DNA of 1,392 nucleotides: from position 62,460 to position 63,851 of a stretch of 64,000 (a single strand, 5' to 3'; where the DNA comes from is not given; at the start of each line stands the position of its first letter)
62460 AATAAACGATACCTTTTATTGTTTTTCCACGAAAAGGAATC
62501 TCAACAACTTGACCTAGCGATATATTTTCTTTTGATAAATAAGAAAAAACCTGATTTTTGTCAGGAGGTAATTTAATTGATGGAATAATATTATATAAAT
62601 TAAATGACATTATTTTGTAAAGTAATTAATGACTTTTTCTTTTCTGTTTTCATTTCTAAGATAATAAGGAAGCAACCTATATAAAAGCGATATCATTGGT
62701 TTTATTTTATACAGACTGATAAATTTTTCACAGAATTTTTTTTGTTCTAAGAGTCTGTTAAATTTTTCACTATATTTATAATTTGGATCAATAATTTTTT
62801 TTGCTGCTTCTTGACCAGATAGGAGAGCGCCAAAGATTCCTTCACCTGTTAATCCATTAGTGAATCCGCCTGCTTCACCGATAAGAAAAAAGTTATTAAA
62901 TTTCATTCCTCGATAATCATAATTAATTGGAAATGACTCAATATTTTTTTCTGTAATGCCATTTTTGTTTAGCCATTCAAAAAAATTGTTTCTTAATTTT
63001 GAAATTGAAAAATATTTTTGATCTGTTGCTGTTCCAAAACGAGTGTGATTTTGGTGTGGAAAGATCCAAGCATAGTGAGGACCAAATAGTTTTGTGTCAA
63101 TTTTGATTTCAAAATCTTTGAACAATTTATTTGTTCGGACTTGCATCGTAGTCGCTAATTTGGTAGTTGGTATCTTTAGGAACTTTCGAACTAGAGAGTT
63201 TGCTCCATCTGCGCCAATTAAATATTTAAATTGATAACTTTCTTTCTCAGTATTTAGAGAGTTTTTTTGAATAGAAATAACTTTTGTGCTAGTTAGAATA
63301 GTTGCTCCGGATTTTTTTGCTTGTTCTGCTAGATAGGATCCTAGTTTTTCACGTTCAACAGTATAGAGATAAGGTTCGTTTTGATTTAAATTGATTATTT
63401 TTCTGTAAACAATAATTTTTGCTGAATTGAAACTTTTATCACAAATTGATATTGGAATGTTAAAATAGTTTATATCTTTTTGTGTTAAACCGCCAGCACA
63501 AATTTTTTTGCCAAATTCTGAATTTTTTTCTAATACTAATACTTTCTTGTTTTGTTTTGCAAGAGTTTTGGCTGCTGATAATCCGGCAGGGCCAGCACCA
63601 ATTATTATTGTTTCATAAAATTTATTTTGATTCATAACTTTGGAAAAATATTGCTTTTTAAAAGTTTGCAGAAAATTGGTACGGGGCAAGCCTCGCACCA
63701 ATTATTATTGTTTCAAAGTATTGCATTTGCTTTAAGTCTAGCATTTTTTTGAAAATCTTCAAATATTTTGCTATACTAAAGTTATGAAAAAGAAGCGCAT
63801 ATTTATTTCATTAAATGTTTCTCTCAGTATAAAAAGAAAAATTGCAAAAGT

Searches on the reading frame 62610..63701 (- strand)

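Call 84: search_protein_families(library=pfam, max_evalue=0.00001, proteins=[window:62610-63701:-])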
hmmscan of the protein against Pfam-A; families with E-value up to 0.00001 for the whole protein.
window:62610-63701:- (363 aa): 10 families
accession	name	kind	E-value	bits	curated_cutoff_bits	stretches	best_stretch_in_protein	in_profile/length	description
PF01494.25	FAD_binding_3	-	5.3e-15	55.9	22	1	30-192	3-184/349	FAD binding domain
PF03486.20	HI0933_like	-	3e-12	46.9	50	1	30-78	2-50/244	HI0933-like protein Rossmann domain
PF01266.30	DAO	-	3.4e-12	47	27.9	0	31-64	2-35/353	FAD dependent oxidoreductase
PF13738.12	Pyr_redox_3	-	1.3e-09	38.1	30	1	32-169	1-136/305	Pyridine nucleotide-disulphide oxidoreductase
PF07992.20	Pyr_redox_2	-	1.7e-09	38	26.1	1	30-169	2-111/291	Pyridine nucleotide-disulphide oxidoreductase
PF13450.12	NAD_binding_8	-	5.8e-09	36.5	21.9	1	33-64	1-32/68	NAD(P)-binding Rossmann-like domain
PF01946.23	Thi4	-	4.5e-08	33.1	26.2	1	17-73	7-63/235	Thi4 family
PF00890.30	FAD_binding_2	-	1.3e-07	31.6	20.4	1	31-66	2-37/414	FAD binding domain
PF00070.33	Pyr_redox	-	2.1e-06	28.6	22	0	31-64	2-35/82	Pyridine nucleotide-disulphide oxidoreductase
PF12831.13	FAD_oxidored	-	2.8e-06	27.3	27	1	32-148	3-118/416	FAD dependent oxidoreductase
